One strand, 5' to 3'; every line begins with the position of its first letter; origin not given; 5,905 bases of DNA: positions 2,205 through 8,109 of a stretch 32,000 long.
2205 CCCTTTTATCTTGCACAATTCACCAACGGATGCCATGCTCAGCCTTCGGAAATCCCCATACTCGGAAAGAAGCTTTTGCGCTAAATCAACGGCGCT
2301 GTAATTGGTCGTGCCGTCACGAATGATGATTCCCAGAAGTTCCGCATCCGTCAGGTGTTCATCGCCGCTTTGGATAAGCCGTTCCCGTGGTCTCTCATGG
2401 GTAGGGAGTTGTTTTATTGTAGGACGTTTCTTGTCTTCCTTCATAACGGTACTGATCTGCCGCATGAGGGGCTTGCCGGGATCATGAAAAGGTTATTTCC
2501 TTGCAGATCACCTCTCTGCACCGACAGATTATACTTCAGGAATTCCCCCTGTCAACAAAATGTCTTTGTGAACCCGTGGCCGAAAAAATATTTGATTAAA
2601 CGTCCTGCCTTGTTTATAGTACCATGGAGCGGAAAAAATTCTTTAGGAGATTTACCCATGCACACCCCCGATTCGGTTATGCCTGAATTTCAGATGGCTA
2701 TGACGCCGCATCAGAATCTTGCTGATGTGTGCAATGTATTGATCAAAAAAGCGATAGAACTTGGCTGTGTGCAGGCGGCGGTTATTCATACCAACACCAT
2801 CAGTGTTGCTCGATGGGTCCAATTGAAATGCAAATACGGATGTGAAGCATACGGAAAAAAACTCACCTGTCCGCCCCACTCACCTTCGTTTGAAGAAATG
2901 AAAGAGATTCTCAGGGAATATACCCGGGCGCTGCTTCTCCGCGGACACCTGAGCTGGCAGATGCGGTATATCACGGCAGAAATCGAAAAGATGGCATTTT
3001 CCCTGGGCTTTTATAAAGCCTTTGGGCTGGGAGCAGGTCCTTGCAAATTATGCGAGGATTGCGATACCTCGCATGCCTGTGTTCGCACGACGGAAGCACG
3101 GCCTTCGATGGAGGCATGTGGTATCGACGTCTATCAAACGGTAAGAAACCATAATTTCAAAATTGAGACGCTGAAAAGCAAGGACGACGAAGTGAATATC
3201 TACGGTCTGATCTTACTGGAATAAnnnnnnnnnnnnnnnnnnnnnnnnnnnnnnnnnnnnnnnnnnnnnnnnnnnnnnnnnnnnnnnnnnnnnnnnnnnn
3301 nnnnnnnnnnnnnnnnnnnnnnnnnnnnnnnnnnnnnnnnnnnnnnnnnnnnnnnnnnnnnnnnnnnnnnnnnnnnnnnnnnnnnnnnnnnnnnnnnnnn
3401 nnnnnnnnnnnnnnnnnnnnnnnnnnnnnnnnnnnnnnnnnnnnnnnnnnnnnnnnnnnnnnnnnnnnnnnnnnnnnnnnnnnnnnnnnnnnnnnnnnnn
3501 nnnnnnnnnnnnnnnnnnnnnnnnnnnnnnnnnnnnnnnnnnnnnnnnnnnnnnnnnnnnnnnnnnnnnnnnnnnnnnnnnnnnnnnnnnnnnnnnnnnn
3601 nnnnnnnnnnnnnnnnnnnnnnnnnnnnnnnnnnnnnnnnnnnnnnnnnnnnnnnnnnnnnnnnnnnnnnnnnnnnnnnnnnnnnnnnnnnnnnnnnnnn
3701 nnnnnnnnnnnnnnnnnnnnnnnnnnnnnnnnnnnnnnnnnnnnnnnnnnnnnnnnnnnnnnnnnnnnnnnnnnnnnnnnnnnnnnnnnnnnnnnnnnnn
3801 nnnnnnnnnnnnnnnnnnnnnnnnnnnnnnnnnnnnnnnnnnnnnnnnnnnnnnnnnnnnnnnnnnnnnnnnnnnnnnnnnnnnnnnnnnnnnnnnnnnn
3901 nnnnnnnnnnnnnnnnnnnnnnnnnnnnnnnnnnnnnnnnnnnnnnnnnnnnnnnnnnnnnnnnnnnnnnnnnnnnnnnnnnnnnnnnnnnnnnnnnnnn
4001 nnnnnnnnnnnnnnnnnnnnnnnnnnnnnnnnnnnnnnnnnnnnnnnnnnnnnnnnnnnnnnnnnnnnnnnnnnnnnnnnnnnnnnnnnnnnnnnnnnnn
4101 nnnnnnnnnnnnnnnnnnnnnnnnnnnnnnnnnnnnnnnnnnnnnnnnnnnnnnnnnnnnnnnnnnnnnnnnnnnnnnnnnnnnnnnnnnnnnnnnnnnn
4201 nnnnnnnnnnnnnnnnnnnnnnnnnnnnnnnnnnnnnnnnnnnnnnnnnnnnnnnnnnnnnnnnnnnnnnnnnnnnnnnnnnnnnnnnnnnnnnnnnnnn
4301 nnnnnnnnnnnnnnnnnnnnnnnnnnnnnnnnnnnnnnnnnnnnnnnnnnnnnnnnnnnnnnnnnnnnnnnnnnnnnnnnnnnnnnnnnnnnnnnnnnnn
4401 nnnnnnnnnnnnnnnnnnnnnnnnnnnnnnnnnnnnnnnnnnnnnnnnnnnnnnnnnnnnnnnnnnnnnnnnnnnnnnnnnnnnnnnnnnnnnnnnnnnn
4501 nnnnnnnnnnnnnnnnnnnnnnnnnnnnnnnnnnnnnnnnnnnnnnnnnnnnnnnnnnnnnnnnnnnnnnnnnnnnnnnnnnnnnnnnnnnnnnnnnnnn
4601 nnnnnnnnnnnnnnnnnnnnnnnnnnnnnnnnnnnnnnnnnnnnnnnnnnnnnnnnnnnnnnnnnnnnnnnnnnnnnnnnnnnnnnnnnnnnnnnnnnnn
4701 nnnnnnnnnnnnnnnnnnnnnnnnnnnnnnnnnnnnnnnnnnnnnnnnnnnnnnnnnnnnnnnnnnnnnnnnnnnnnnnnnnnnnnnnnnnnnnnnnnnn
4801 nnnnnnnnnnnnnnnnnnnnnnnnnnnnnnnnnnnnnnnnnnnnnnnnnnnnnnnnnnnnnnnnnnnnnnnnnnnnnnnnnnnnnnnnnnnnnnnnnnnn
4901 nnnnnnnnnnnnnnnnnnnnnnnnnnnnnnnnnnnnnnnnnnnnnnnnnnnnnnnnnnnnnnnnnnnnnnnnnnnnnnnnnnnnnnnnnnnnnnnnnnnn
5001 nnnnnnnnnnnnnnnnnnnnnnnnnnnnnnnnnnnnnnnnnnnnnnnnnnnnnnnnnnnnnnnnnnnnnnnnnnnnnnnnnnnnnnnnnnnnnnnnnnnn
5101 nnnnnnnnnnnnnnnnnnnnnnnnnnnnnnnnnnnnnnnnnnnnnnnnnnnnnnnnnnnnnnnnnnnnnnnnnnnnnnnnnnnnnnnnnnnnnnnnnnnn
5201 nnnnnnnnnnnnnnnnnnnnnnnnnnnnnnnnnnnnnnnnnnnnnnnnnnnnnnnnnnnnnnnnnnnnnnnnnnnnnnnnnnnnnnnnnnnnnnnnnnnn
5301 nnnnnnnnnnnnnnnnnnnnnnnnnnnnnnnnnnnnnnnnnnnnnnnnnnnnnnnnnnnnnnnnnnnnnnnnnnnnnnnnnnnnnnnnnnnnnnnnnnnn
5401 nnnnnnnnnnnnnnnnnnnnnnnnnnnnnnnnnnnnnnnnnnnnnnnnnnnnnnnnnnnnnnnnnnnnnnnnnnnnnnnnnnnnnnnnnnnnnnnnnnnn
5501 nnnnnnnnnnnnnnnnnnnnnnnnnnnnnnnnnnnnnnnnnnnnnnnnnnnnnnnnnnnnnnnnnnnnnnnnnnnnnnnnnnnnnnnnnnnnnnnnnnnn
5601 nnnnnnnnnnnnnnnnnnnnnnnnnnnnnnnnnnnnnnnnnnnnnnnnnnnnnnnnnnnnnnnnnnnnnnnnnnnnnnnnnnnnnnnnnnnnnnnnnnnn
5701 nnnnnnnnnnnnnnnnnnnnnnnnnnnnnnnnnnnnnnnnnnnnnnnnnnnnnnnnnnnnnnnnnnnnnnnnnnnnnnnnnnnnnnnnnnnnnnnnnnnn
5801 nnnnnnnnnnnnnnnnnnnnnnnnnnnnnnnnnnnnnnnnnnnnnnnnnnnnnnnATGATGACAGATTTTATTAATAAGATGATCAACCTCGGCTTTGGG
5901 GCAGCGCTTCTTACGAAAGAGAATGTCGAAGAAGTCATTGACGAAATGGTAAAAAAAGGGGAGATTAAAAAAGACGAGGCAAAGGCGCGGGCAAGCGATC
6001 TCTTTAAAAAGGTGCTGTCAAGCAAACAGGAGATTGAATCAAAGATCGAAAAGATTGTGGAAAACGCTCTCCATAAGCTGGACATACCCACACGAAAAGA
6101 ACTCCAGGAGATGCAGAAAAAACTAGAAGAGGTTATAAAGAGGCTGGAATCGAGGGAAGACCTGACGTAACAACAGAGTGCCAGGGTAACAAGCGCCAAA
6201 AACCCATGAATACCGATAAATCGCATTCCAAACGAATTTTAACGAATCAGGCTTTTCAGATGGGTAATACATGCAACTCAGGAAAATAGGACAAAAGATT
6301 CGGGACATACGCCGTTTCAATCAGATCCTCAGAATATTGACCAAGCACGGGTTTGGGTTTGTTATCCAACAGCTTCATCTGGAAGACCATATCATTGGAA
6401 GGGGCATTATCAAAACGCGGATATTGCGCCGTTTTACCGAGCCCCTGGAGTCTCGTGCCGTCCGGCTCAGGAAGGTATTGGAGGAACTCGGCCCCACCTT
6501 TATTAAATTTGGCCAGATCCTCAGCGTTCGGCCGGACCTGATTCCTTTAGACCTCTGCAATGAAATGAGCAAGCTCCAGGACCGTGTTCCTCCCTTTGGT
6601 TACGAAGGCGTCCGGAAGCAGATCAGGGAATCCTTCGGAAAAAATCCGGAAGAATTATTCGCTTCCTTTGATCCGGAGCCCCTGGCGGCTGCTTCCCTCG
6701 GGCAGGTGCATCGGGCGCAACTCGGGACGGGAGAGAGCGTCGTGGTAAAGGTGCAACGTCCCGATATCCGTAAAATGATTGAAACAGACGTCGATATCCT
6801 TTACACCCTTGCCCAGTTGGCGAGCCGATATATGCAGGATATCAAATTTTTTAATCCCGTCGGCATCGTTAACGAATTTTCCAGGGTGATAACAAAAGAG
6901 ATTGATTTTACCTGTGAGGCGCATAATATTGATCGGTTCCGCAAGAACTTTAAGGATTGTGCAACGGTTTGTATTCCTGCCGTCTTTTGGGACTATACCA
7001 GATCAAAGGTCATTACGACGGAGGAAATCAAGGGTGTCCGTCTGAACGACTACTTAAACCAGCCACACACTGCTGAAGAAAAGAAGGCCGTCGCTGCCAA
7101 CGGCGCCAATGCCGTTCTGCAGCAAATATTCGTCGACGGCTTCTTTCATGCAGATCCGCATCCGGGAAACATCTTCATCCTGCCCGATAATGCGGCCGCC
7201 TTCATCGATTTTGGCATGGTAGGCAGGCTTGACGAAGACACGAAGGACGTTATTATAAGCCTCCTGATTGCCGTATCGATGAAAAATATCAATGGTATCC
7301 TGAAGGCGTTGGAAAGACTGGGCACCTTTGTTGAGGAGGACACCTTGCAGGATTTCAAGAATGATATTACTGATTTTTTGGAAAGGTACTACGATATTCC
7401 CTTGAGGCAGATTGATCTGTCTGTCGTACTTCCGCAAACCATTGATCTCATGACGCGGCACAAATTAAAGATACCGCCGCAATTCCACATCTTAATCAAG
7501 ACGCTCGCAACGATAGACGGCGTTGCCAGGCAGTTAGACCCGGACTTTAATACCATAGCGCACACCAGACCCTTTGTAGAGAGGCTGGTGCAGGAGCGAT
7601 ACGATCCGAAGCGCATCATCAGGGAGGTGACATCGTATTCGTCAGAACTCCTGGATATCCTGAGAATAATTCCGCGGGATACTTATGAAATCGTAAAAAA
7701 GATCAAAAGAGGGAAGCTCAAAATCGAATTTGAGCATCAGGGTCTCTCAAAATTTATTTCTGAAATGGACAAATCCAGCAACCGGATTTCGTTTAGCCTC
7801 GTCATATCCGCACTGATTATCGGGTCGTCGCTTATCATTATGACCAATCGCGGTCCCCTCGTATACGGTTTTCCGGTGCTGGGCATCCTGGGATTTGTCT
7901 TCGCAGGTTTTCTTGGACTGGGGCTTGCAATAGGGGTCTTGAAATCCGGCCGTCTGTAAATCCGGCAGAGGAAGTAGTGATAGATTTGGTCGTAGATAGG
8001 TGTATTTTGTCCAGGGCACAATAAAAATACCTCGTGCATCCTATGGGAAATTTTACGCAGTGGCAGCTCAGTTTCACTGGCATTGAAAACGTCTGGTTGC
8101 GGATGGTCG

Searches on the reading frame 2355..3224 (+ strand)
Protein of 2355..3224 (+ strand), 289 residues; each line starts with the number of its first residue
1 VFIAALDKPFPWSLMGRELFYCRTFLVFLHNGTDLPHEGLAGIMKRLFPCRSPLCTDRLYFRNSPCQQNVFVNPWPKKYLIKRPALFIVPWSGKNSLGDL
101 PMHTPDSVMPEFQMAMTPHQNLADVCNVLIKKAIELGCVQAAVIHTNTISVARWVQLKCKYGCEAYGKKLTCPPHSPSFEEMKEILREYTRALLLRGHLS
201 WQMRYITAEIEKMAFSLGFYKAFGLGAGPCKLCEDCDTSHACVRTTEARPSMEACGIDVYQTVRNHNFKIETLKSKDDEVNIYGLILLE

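Call 64: search_protein_families(library=pfam, proteins=[window:2355-3224:+], max_evalue=0.0001)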
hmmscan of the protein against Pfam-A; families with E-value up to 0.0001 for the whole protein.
window:2355-3224:+ (289 aa): 1 family
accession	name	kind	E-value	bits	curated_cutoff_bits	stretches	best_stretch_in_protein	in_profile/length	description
PF10050.14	DUF2284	-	1.6e-42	145.4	25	1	143-288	2-161/161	Predicted metal-binding protein (DUF2284)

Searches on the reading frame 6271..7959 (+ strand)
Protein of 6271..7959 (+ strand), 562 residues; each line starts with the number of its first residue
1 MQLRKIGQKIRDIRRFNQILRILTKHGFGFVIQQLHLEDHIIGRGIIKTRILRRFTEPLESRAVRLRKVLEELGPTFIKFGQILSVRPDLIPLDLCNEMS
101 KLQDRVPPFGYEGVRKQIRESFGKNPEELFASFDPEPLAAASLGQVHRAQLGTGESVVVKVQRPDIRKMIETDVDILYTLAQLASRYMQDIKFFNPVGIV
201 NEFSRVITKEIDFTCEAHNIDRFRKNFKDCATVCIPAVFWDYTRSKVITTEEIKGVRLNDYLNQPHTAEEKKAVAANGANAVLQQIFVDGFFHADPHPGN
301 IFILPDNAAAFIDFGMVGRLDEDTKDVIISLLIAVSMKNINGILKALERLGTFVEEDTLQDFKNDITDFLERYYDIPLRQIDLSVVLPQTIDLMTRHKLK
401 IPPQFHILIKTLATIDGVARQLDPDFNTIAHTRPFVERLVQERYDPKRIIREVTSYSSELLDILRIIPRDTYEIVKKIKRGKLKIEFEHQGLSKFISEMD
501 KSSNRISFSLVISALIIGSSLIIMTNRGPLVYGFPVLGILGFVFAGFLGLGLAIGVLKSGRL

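Call 64: search_protein_families(library=pfam, proteins=[window:6271-7959:+], max_evalue=0.0001)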
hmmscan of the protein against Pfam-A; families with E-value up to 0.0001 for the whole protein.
window:6271-7959:+ (562 aa): 2 families
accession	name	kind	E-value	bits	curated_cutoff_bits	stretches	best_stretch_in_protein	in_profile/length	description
PF03109.22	ABC1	-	2e-79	266.6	22.9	1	101-346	1-243/244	ABC1 atypical kinase-like domain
PF01636.29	APH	-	2.5e-05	24.6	23.2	0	289-318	168-198/239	Phosphotransferase enzyme family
